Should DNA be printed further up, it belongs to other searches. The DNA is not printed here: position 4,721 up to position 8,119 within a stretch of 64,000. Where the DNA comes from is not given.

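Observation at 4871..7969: NuoF-type hydrogenase subunit fused to a GltD/NfnB-type NAD(P)H-FAD-FeS module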

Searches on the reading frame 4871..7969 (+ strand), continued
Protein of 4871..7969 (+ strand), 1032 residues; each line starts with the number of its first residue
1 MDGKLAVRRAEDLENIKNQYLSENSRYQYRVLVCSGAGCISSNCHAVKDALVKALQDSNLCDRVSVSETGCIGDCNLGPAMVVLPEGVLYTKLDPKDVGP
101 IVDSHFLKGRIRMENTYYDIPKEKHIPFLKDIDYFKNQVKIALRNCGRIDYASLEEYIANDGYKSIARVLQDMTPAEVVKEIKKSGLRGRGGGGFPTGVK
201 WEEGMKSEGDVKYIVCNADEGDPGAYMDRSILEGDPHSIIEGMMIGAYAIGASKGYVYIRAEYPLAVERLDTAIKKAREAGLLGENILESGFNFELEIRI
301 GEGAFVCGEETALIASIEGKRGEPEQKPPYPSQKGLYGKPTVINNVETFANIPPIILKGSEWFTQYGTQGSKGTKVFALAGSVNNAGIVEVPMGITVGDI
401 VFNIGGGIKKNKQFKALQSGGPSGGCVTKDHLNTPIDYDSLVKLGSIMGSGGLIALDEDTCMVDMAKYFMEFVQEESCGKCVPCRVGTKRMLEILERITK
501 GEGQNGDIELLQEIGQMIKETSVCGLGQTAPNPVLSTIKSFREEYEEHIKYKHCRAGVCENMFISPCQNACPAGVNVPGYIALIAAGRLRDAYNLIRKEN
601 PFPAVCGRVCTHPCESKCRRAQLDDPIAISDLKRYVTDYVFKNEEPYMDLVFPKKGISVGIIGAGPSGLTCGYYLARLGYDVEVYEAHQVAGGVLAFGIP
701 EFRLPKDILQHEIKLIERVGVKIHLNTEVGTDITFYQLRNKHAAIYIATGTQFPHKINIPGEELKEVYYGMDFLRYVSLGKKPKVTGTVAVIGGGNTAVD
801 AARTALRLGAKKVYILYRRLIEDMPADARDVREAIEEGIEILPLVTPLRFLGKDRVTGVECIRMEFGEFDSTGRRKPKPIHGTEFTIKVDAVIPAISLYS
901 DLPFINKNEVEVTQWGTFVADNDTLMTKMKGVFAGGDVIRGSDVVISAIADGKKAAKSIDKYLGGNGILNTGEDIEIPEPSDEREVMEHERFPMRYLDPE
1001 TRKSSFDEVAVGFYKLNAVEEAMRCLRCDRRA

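Call 8: find_homologous_proteins(query=window:4871-7966:+, max_evalue=1e-10)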
Query window:4871-7966:+ (1032 aa): 8000 proteins with E <= 1e-10 among 8000 candidates; the best 120 are listed.
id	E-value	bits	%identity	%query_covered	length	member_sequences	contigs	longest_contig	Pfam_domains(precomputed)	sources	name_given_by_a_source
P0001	0.0e+0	2379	100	100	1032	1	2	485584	PF10531.16,PF10589.15,PF13450.13,PF14691.12,PF07992.21,PF00070.34,PF13738.13,PF01257.26,PF01512.23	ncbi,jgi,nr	ncbi:MAG: NADH-quinone oxidoreductase subunit NuoF [Clostridiales bacterium]|jgi:NADH-quinone oxidor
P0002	0.0e+0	1942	78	100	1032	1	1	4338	PF01946.24,PF01266.31,PF10589.15,PF13450.13,PF14691.12,PF07992.21,PF00070.34,PF13738.13,PF01257.26,PF01512.23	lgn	-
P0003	0.0e+0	1926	78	100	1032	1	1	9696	PF10589.15,PF13450.13,PF14691.12,PF07992.21,PF00070.34,PF13738.13,PF01257.26,PF01512.23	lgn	-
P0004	0.0e+0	1916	78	100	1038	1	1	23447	PF01946.24,PF01266.31,PF10589.15,PF13450.13,PF14691.12,PF07992.21,PF00070.34,PF13738.13,PF01257.26,PF01512.23,PF12831.14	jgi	-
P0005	0.0e+0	1910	77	100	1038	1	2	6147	PF01266.31,PF10589.15,PF13450.13,PF14691.12,PF07992.21,PF00070.34,PF13738.13,PF01257.26,PF01512.23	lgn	-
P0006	0.0e+0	1897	77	100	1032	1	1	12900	PF01266.31,PF10589.15,PF13450.13,PF14691.12,PF07992.21,PF00070.34,PF13738.13,PF01257.26,PF01512.23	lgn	-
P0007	0.0e+0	1896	77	100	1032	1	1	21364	PF01266.31,PF10589.15,PF13450.13,PF14691.12,PF07992.21,PF00070.34,PF13738.13,PF01257.26,PF01512.23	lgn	-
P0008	0.0e+0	1891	76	99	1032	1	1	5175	PF01946.24,PF01266.31,PF10589.15,PF13450.13,PF14691.12,PF07992.21,PF00070.34,PF13738.13,PF01257.26,PF01512.23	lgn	-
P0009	0.0e+0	1882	77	100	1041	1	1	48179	PF10531.16,PF01266.31,PF10589.15,PF13450.13,PF14691.12,PF07992.21,PF00070.34,PF13738.13,PF01257.26,PF01512.23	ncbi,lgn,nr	ncbi:MAG: NADH-quinone oxidoreductase subunit NuoF [Firmicutes bacterium]|nr:NADH-quinone oxidoreduc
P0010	0.0e+0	1870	75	100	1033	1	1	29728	PF13450.13,PF07992.21,PF00070.34,PF01257.26,PF12831.14,PF01946.24,PF01266.31,PF10589.15,PF01593.31,PF14691.12,PF13738.13,PF01512.23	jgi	-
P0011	0.0e+0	1869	75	100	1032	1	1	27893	PF01266.31,PF10589.15,PF13450.13,PF14691.12,PF07992.21,PF00070.34,PF13738.13,PF01257.26,PF01512.23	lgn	-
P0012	0.0e+0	1863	75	100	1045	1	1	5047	PF01266.31,PF10589.15,PF13450.13,PF14691.12,PF07992.21,PF00070.34,PF13738.13,PF01512.23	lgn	-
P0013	0.0e+0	1863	75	100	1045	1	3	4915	PF01266.31,PF10589.15,PF13450.13,PF14691.12,PF07992.21,PF00070.34,PF13738.13,PF01257.26,PF01512.23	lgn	-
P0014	0.0e+0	1863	76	100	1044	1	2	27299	PF01266.31,PF10589.15,PF13450.13,PF14691.12,PF07992.21,PF00070.34,PF13738.13,PF01512.23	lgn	-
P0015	0.0e+0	1862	75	100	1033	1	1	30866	PF13450.13,PF07992.21,PF00070.34,PF01257.26,PF12831.14,PF01946.24,PF01266.31,PF10589.15,PF01593.31,PF14691.12,PF13738.13,PF01512.23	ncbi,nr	ncbi:MAG TPA: NADH-quinone oxidoreductase subunit NuoF [Clostridiaceae bacterium]|nr:NADH-quinone ox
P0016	0.0e+0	1860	75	100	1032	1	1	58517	PF10589.15,PF13450.13,PF14691.12,PF07992.21,PF00070.34,PF13738.13,PF01257.26,PF01512.23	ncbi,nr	ncbi:MAG: NADH-ubiquinone oxidoreductase-F iron-sulfur binding region domain-containing protein [Bac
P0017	0.0e+0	1855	75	100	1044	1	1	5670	PF01266.31,PF10589.15,PF13450.13,PF14691.12,PF07992.21,PF00070.34,PF13738.13,PF01512.23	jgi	-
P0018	0.0e+0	1855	75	100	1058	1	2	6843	PF01946.24,PF01266.31,PF10589.15,PF13450.13,PF14691.12,PF07992.21,PF00070.34,PF13738.13,PF01512.23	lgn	-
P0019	0.0e+0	1852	75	100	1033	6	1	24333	PF01266.31,PF10589.15,PF13450.13,PF14691.12,PF07992.21,PF00070.34,PF13738.13,PF01257.26,PF01512.23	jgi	jgi:NADH-quinone oxidoreductase subunit F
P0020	0.0e+0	1851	74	100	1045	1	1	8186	PF01266.31,PF10589.15,PF13450.13,PF14691.12,PF07992.21,PF00070.34,PF13738.13,PF01512.23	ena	-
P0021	0.0e+0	1850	75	100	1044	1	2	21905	PF01266.31,PF10589.15,PF13450.13,PF14691.12,PF07992.21,PF00070.34,PF13738.13,PF01512.23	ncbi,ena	-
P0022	0.0e+0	1849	75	100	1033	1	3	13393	PF01946.24,PF01266.31,PF10589.15,PF13450.13,PF14691.12,PF07992.21,PF00070.34,PF13738.13,PF01257.26,PF01512.23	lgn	-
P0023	0.0e+0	1844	74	100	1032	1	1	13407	PF01946.24,PF01266.31,PF10589.15,PF01593.31,PF13450.13,PF14691.12,PF07992.21,PF00070.34,PF13738.13,PF01257.26,PF01512.23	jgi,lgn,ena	-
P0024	0.0e+0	1843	74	100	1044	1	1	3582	PF10531.16,PF01266.31,PF10589.15,PF13450.13,PF14691.12,PF07992.21,PF00070.34,PF13738.13,PF01257.26,PF01512.23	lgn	-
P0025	0.0e+0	1842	75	100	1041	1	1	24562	PF10531.16,PF01266.31,PF10589.15,PF13450.13,PF14691.12,PF07992.21,PF00070.34,PF13738.13,PF01257.26,PF01512.23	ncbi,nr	ncbi:MAG: FAD-dependent oxidoreductase [Clostridiaceae bacterium]|nr:FAD-dependent oxidoreductase [C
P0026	0.0e+0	1842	74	100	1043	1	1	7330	PF01266.31,PF10589.15,PF13450.13,PF14691.12,PF07992.21,PF00070.34,PF13738.13,PF01257.26,PF01512.23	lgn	-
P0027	0.0e+0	1842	74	100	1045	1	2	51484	PF01266.31,PF10589.15,PF13450.13,PF14691.12,PF07992.21,PF00070.34,PF13738.13,PF01512.23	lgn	-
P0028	0.0e+0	1841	74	100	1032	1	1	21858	PF10589.15,PF13450.13,PF14691.12,PF07992.21,PF00070.34,PF13738.13,PF01257.26,PF01512.23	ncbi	ncbi:MAG: NADH-ubiquinone oxidoreductase-F iron-sulfur binding region domain-containing protein [Bac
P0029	0.0e+0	1841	74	100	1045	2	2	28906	PF01266.31,PF10589.15,PF13450.13,PF14691.12,PF07992.21,PF00070.34,PF13738.13,PF01512.23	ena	-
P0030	0.0e+0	1839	75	99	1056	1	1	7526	PF10531.16,PF01266.31,PF10589.15,PF13450.13,PF14691.12,PF07992.21,PF00070.34,PF13738.13,PF01257.26,PF01512.23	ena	-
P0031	0.0e+0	1839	74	100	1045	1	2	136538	PF10531.16,PF01266.31,PF10589.15,PF13450.13,PF14691.12,PF07992.21,PF00070.34,PF13738.13,PF01512.23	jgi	jgi:NADH-quinone oxidoreductase subunit F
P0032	0.0e+0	1838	74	100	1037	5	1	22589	PF10589.15,PF13450.13,PF14691.12,PF07992.21,PF00070.34,PF13738.13,PF01257.26,PF01512.23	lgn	-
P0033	0.0e+0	1835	74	100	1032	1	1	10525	PF01266.31,PF10589.15,PF13450.13,PF14691.12,PF07992.21,PF00070.34,PF13738.13,PF01257.26,PF01512.23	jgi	jgi:NADH-quinone oxidoreductase subunit F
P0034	0.0e+0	1835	74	99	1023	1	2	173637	PF01946.24,PF10589.15,PF01593.31,PF13450.13,PF14691.12,PF07992.21,PF00070.34,PF13738.13,PF01257.26,PF01512.23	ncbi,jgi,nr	ncbi:MAG: NADH-quinone oxidoreductase subunit NuoF [Clostridiales bacterium]|jgi:NADH-quinone oxidor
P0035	0.0e+0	1834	74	100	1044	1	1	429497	PF01266.31,PF10589.15,PF13450.13,PF14691.12,PF07992.21,PF00070.34,PF13738.13,PF01257.26,PF01512.23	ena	-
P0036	0.0e+0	1831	74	100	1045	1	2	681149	PF01266.31,PF10589.15,PF13450.13,PF14691.12,PF07992.21,PF00070.34,PF13738.13,PF01512.23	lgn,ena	-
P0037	0.0e+0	1830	73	100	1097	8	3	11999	PF10531.16,PF01266.31,PF10589.15,PF13450.13,PF14691.12,PF07992.21,PF00070.34,PF13738.13,PF01257.26,PF01512.23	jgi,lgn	jgi:NADH-quinone oxidoreductase subunit F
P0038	0.0e+0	1830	73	100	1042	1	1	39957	PF10531.16,PF01266.31,PF10589.15,PF13450.13,PF14691.12,PF07992.21,PF00070.34,PF13738.13,PF01257.26,PF01512.23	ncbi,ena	-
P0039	0.0e+0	1829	74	100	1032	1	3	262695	PF01946.24,PF01266.31,PF10589.15,PF13450.13,PF14691.12,PF07992.21,PF00070.34,PF13738.13,PF01257.26,PF01512.23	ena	-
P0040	0.0e+0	1828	74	99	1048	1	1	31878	PF01946.24,PF01266.31,PF10589.15,PF01593.31,PF13450.13,PF14691.12,PF07992.21,PF00070.34,PF13738.13,PF01257.26,PF01512.23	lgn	-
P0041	0.0e+0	1827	73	99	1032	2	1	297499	PF10531.16,PF10589.15,PF13450.13,PF14691.12,PF07992.21,PF00070.34,PF13738.13,PF01257.26,PF01512.23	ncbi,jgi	ncbi:MAG: NADH-quinone oxidoreductase subunit NuoF [Acetivibrionales bacterium]|jgi:NADH-quinone oxi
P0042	0.0e+0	1824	74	100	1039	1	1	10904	PF01946.24,PF10589.15,PF13450.13,PF14691.12,PF07992.21,PF00070.34,PF13738.13,PF01257.26,PF01512.23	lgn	-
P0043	0.0e+0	1823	73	100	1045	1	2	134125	PF10589.15,PF13450.13,PF14691.12,PF07992.21,PF00070.34,PF13738.13,PF01257.26,PF01512.23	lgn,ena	-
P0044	0.0e+0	1821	74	100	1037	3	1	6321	PF10531.16,PF01266.31,PF10589.15,PF13450.13,PF14691.12,PF07992.21,PF00070.34,PF13738.13,PF01257.26,PF01512.23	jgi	jgi:NADH-quinone oxidoreductase subunit F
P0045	0.0e+0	1820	73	99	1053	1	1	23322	PF10531.16,PF01266.31,PF10589.15,PF13450.13,PF14691.12,PF07992.21,PF00070.34,PF13738.13,PF01262.28,PF01512.23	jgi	-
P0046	0.0e+0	1818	72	100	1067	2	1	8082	PF10531.16,PF01266.31,PF10589.15,PF13450.13,PF14691.12,PF07992.21,PF00070.34,PF13738.13,PF01512.23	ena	-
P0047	0.0e+0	1818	73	100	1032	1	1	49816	PF10589.15,PF13450.13,PF14691.12,PF07992.21,PF00070.34,PF13738.13,PF01257.26,PF01512.23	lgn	-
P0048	0.0e+0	1817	74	99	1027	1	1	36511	PF01946.24,PF10589.15,PF13450.13,PF14691.12,PF07992.21,PF00070.34,PF13738.13,PF01257.26,PF01512.23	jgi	jgi:NADH-quinone oxidoreductase subunit F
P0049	0.0e+0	1816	73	100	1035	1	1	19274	PF01266.31,PF10589.15,PF13450.13,PF14691.12,PF07992.21,PF00070.34,PF13738.13,PF01257.26,PF01512.23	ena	-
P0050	0.0e+0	1815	74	99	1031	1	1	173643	PF13450.13,PF07992.21,PF00070.34,PF01257.26,PF12831.14,PF01946.24,PF01266.31,PF10589.15,PF01593.31,PF14691.12,PF13738.13,PF01262.28,PF01512.23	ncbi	-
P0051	0.0e+0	1814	71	100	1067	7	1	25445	PF10589.15,PF13450.13,PF14691.12,PF07992.21,PF00070.34,PF13738.13,PF01512.23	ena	-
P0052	0.0e+0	1814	73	100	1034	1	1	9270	PF01946.24,PF01266.31,PF10589.15,PF13450.13,PF14691.12,PF07992.21,PF00070.34,PF13738.13,PF01257.26,PF01512.23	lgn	-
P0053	0.0e+0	1813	73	100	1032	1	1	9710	PF01946.24,PF10589.15,PF13450.13,PF14691.12,PF07992.21,PF00070.34,PF13738.13,PF01257.26,PF01512.23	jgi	-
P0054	0.0e+0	1812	74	100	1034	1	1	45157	PF01266.31,PF10589.15,PF13450.13,PF14691.12,PF07992.21,PF00070.34,PF13738.13,PF01257.26,PF01512.23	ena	-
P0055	0.0e+0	1811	74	99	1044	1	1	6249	PF01266.31,PF10589.15,PF01593.31,PF13450.13,PF14691.12,PF07992.21,PF00070.34,PF13738.13,PF01512.23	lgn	-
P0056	0.0e+0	1809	73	100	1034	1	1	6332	PF01946.24,PF01266.31,PF10589.15,PF13450.13,PF14691.12,PF07992.21,PF00070.34,PF13738.13,PF01257.26,PF01512.23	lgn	-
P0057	0.0e+0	1809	73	100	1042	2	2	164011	PF01266.31,PF10589.15,PF13450.13,PF14691.12,PF07992.21,PF00070.34,PF13738.13,PF01512.23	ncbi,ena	-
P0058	0.0e+0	1808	72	100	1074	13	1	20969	PF10531.16,PF10589.15,PF13450.13,PF14691.12,PF07992.21,PF00070.34,PF13738.13,PF01257.26,PF01512.23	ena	-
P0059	0.0e+0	1808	74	100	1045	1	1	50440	PF10531.16,PF01266.31,PF10589.15,PF13450.13,PF14691.12,PF07992.21,PF00070.34,PF13738.13,PF01257.26,PF01262.28,PF01512.23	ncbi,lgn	-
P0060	0.0e+0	1808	74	100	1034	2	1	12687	PF01946.24,PF01266.31,PF10589.15,PF13450.13,PF14691.12,PF07992.21,PF00070.34,PF13738.13,PF01257.26,PF01512.23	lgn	-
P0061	0.0e+0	1807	74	100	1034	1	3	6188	PF01946.24,PF01266.31,PF10589.15,PF13450.13,PF14691.12,PF07992.21,PF00070.34,PF13738.13,PF01257.26,PF01512.23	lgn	-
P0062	0.0e+0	1805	73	100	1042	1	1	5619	PF10531.16,PF10589.15,PF13450.13,PF14691.12,PF07992.21,PF00070.34,PF13738.13,PF01257.26,PF01512.23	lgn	-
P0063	0.0e+0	1803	73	100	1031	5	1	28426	PF10589.15,PF13450.13,PF14691.12,PF07992.21,PF00070.34,PF13738.13,PF01257.26,PF01512.23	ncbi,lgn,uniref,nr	ncbi:NADH-quinone oxidoreductase subunit F [Hydrogenispora ethanolica]|uniref:NADH-quinone oxidoredu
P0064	0.0e+0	1802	73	100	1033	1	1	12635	PF01946.24,PF01266.31,PF10589.15,PF13450.13,PF14691.12,PF07992.21,PF00070.34,PF13738.13,PF01257.26,PF01512.23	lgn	-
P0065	0.0e+0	1801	73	100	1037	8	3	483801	PF10531.16,PF01266.31,PF10589.15,PF13450.13,PF14691.12,PF07992.21,PF00070.34,PF13738.13,PF01257.26,PF01512.23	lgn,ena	-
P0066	0.0e+0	1799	73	100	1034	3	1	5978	PF01946.24,PF01266.31,PF10589.15,PF13450.13,PF14691.12,PF07992.21,PF00070.34,PF13738.13,PF01257.26,PF01512.23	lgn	-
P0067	0.0e+0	1798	71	100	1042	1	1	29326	PF01266.31,PF10589.15,PF13450.13,PF14691.12,PF07992.21,PF00070.34,PF13738.13,PF01257.26,PF01512.23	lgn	-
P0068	0.0e+0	1798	72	100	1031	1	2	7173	PF01266.31,PF10589.15,PF13450.13,PF14691.12,PF07992.21,PF00070.34,PF13738.13,PF01257.26,PF01512.23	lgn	-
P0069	0.0e+0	1797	71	100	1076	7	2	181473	PF01266.31,PF10589.15,PF13450.13,PF14691.12,PF07992.21,PF00070.34,PF13738.13,PF01257.26,PF01512.23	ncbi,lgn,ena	-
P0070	0.0e+0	1797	72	100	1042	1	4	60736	PF01266.31,PF10589.15,PF13450.13,PF14691.12,PF07992.21,PF00070.34,PF13738.13,PF01257.26,PF01512.23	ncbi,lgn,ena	-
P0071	0.0e+0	1796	71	99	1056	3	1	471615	PF01266.31,PF10589.15,PF13450.13,PF14691.12,PF07992.21,PF00070.34,PF13738.13,PF01512.23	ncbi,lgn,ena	-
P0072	0.0e+0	1796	72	100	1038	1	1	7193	PF01946.24,PF01266.31,PF10589.15,PF13450.13,PF14691.12,PF07992.21,PF00070.34,PF13738.13,PF01257.26,PF01512.23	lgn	-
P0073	0.0e+0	1795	72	100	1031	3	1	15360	PF13450.13,PF07992.21,PF00070.34,PF01257.26,PF12831.14,PF01946.24,PF01266.31,PF10589.15,PF01593.31,PF14691.12,PF13738.13,PF01262.28,PF01512.23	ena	-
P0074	0.0e+0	1795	73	100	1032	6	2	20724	PF01266.31,PF10589.15,PF13450.13,PF14691.12,PF07992.21,PF00070.34,PF13738.13,PF01257.26,PF01512.23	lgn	-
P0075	0.0e+0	1794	72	100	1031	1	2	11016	PF13450.13,PF07992.21,PF00070.34,PF01257.26,PF12831.14,PF01946.24,PF01266.31,PF10589.15,PF01593.31,PF14691.12,PF13738.13,PF01262.28,PF01512.23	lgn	-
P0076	0.0e+0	1793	71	100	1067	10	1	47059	PF01946.24,PF01266.31,PF10589.15,PF13450.13,PF14691.12,PF07992.21,PF00070.34,PF13738.13,PF01512.23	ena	-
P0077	0.0e+0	1793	72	100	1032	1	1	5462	PF01946.24,PF01266.31,PF10589.15,PF13450.13,PF14691.12,PF07992.21,PF00070.34,PF13738.13,PF01257.26,PF01512.23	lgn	-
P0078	0.0e+0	1791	73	100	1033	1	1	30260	PF01266.31,PF10589.15,PF13450.13,PF14691.12,PF07992.21,PF00070.34,PF13738.13,PF01257.26,PF01512.23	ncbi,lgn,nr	ncbi:MAG: FAD-dependent oxidoreductase [Firmicutes bacterium]|nr:FAD-dependent oxidoreductase [Bacil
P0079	0.0e+0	1790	72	99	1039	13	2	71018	PF10589.15,PF13450.13,PF14691.12,PF07992.21,PF00070.34,PF13738.13,PF01512.23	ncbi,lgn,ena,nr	ncbi:MAG: NADH-quinone oxidoreductase subunit NuoF [Clostridiaceae bacterium]|nr:NADH-quinone oxidor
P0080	0.0e+0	1789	73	100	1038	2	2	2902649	PF10531.16,PF01266.31,PF10589.15,PF13450.13,PF14691.12,PF07992.21,PF00070.34,PF13738.13,PF01257.26,PF01512.23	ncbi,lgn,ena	-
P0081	0.0e+0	1789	72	100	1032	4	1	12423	PF13450.13,PF07992.21,PF00070.34,PF12831.14,PF01946.24,PF01266.31,PF10589.15,PF01593.31,PF14691.12,PF13738.13,PF01262.28,PF01512.23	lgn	-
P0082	0.0e+0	1788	72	100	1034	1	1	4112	PF01946.24,PF01266.31,PF10589.15,PF13450.13,PF14691.12,PF07992.21,PF00070.34,PF13738.13,PF01257.26,PF01512.23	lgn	-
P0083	0.0e+0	1787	72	100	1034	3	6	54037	PF01266.31,PF10589.15,PF13450.13,PF14691.12,PF07992.21,PF00070.34,PF13738.13,PF01257.26,PF01512.23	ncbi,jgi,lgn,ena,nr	ncbi:MAG: FAD-dependent oxidoreductase [Firmicutes bacterium]|nr:FAD-dependent oxidoreductase [Bacil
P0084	0.0e+0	1787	73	100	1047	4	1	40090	PF01266.31,PF10589.15,PF13450.13,PF14691.12,PF07992.21,PF00070.34,PF13738.13,PF01257.26,PF01512.23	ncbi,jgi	-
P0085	0.0e+0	1784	72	99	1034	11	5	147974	PF01946.24,PF01266.31,PF10589.15,PF13450.13,PF14691.12,PF07992.21,PF00070.34,PF13738.13,PF01257.26,PF01512.23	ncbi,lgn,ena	-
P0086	0.0e+0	1783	72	100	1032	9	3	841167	PF01266.31,PF10589.15,PF13450.13,PF14691.12,PF07992.21,PF00070.34,PF13738.13,PF01257.26,PF01262.28,PF01512.23,PF12831.14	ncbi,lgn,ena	-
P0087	0.0e+0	1783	72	99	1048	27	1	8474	PF01266.31,PF10589.15,PF13450.13,PF14691.12,PF07992.21,PF00070.34,PF13738.13,PF01512.23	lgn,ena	-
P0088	0.0e+0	1782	72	99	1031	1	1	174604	PF01946.24,PF01266.31,PF10589.15,PF13450.13,PF14691.12,PF07992.21,PF00070.34,PF13738.13,PF01257.26,PF01512.23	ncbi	-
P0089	0.0e+0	1782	73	100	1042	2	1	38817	PF01946.24,PF10531.16,PF01266.31,PF10589.15,PF13450.13,PF14691.12,PF07992.21,PF00070.34,PF13738.13,PF01257.26,PF01512.23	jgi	-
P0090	0.0e+0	1781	72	100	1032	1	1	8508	PF01946.24,PF10589.15,PF13450.13,PF14691.12,PF07992.21,PF00070.34,PF13738.13,PF01257.26,PF01512.23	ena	-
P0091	0.0e+0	1780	71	100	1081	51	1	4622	PF01266.31,PF10589.15,PF13450.13,PF14691.12,PF07992.21,PF00070.34,PF13738.13,PF01512.23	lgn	-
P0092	0.0e+0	1779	72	99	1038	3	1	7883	PF10531.16,PF01266.31,PF10589.15,PF13450.13,PF14691.12,PF07992.21,PF00070.34,PF13738.13,PF01257.26,PF01512.23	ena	-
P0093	0.0e+0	1777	72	100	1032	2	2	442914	PF01946.24,PF01266.31,PF10589.15,PF13450.13,PF14691.12,PF07992.21,PF00070.34,PF13738.13,PF01257.26,PF01512.23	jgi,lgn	jgi:NADH-quinone oxidoreductase subunit F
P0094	0.0e+0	1774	71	100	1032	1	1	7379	PF01946.24,PF01266.31,PF10589.15,PF13450.13,PF14691.12,PF07992.21,PF00070.34,PF13738.13,PF01257.26,PF01262.28,PF01512.23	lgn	-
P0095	0.0e+0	1773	72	100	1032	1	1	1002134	PF01946.24,PF01266.31,PF10589.15,PF13450.13,PF14691.12,PF07992.21,PF00070.34,PF13738.13,PF01257.26,PF01512.23,PF12831.14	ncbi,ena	-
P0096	0.0e+0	1772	71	100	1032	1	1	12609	PF01946.24,PF01266.31,PF10589.15,PF13450.13,PF14691.12,PF07992.21,PF00070.34,PF13738.13,PF01257.26,PF01262.28,PF01512.23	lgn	-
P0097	0.0e+0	1772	72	100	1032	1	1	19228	PF01266.31,PF10589.15,PF13450.13,PF14691.12,PF07992.21,PF00070.34,PF13738.13,PF01257.26,PF01512.23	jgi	jgi:NADH-quinone oxidoreductase subunit F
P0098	0.0e+0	1770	71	100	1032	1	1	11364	PF01266.31,PF10589.15,PF13450.13,PF14691.12,PF07992.21,PF00070.34,PF13738.13,PF01257.26,PF01512.23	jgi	jgi:NADH-quinone oxidoreductase subunit F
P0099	0.0e+0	1770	72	100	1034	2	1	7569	PF01946.24,PF01266.31,PF10589.15,PF13450.13,PF14691.12,PF07992.21,PF00070.34,PF13738.13,PF01257.26,PF01512.23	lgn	-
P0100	0.0e+0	1770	72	99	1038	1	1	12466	PF01266.31,PF10589.15,PF13450.13,PF14691.12,PF07992.21,PF00070.34,PF13738.13,PF01257.26,PF01512.23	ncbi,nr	ncbi:MAG TPA: hydrogenase [Clostridiales bacterium]|nr:hydrogenase [Clostridiales bacterium]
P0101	0.0e+0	1769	72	100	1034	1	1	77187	PF01266.31,PF10589.15,PF13450.13,PF14691.12,PF07992.21,PF00070.34,PF13738.13,PF01257.26,PF01512.23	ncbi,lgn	-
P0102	0.0e+0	1769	71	100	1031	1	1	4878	PF01946.24,PF01266.31,PF10589.15,PF13450.13,PF14691.12,PF07992.21,PF00070.34,PF13738.13,PF01257.26,PF01512.23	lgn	-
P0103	0.0e+0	1768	72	100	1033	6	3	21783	PF01946.24,PF01266.31,PF10589.15,PF13450.13,PF14691.12,PF07992.21,PF00070.34,PF13738.13,PF01257.26,PF01512.23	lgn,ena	-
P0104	0.0e+0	1766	72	99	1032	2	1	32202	PF01946.24,PF01266.31,PF10589.15,PF13450.13,PF14691.12,PF07992.21,PF00070.34,PF13738.13,PF01257.26,PF01262.28,PF01512.23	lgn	-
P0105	0.0e+0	1765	72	100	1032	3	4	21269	PF01946.24,PF01266.31,PF10589.15,PF13450.13,PF14691.12,PF07992.21,PF00070.34,PF13738.13,PF01257.26,PF01262.28,PF01512.23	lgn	-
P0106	0.0e+0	1764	71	99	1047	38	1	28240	PF10531.16,PF01266.31,PF10589.15,PF13450.13,PF14691.12,PF07992.21,PF00070.34,PF13738.13,PF01257.26,PF01512.23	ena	-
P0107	0.0e+0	1763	72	99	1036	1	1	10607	PF10531.16,PF10589.15,PF13450.13,PF14691.12,PF07992.21,PF00070.34,PF13738.13,PF01257.26,PF01512.23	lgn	-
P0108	0.0e+0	1762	72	100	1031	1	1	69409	PF01946.24,PF01266.31,PF10589.15,PF13450.13,PF14691.12,PF07992.21,PF00070.34,PF13738.13,PF01257.26,PF01262.28,PF01512.23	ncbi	-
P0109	0.0e+0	1762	72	100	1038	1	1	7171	PF01946.24,PF01266.31,PF10589.15,PF13450.13,PF14691.12,PF07992.21,PF00070.34,PF13738.13,PF01257.26,PF01512.23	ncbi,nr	ncbi:MAG TPA: NADH-ubiquinone oxidoreductase-F iron-sulfur binding region domain-containing protein 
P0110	0.0e+0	1760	71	100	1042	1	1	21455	PF10531.16,PF01266.31,PF10589.15,PF13450.13,PF14691.12,PF07992.21,PF00070.34,PF13738.13,PF01257.26,PF01512.23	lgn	-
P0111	0.0e+0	1758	72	99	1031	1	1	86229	PF01946.24,PF01266.31,PF10589.15,PF13450.13,PF14691.12,PF07992.21,PF00070.34,PF13738.13,PF01257.26,PF01512.23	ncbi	-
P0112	0.0e+0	1758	72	99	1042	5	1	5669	PF01946.24,PF01266.31,PF10589.15,PF01593.31,PF13450.13,PF14691.12,PF07992.21,PF00070.34,PF13738.13,PF01257.26,PF01512.23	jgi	jgi:NADH-quinone oxidoreductase subunit F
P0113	0.0e+0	1755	73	96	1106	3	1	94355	PF10531.16,PF01266.31,PF10589.15,PF13450.13,PF14691.12,PF07992.21,PF00070.34,PF13738.13,PF01512.23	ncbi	-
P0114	0.0e+0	1754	70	100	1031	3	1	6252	PF01946.24,PF01266.31,PF10589.15,PF13450.13,PF14691.12,PF07992.21,PF00070.34,PF13738.13,PF01257.26,PF01512.23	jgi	jgi:NADH-quinone oxidoreductase subunit F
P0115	0.0e+0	1752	72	100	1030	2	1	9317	PF01946.24,PF01266.31,PF10589.15,PF13450.13,PF14691.12,PF07992.21,PF00070.34,PF13738.13,PF01257.26,PF01512.23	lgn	-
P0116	0.0e+0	1750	71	100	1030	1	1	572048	PF01946.24,PF10589.15,PF13450.13,PF14691.12,PF07992.21,PF00070.34,PF13738.13,PF01257.26,PF01512.23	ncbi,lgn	ncbi:MAG: NADH-ubiquinone oxidoreductase-F iron-sulfur binding region domain-containing protein [Bac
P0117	0.0e+0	1744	71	100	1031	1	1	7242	PF01266.31,PF10589.15,PF01593.31,PF13450.13,PF14691.12,PF07992.21,PF00070.34,PF13738.13,PF01257.26,PF01512.23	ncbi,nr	ncbi:MAG: NADH-ubiquinone oxidoreductase-F iron-sulfur binding region domain-containing protein [Eub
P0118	0.0e+0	1739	71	100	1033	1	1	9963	PF01946.24,PF01266.31,PF10589.15,PF13450.13,PF14691.12,PF07992.21,PF00070.34,PF13738.13,PF01257.26,PF01512.23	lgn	-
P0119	0.0e+0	1736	71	100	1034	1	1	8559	PF01946.24,PF10531.16,PF01266.31,PF10589.15,PF13450.13,PF14691.12,PF07992.21,PF00070.34,PF13738.13,PF01257.26,PF01512.23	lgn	-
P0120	0.0e+0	1736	69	100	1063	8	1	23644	PF10531.16,PF01266.31,PF10589.15,PF13450.13,PF14691.12,PF07992.21,PF00070.34,PF13738.13,PF01257.26,PF01512.23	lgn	-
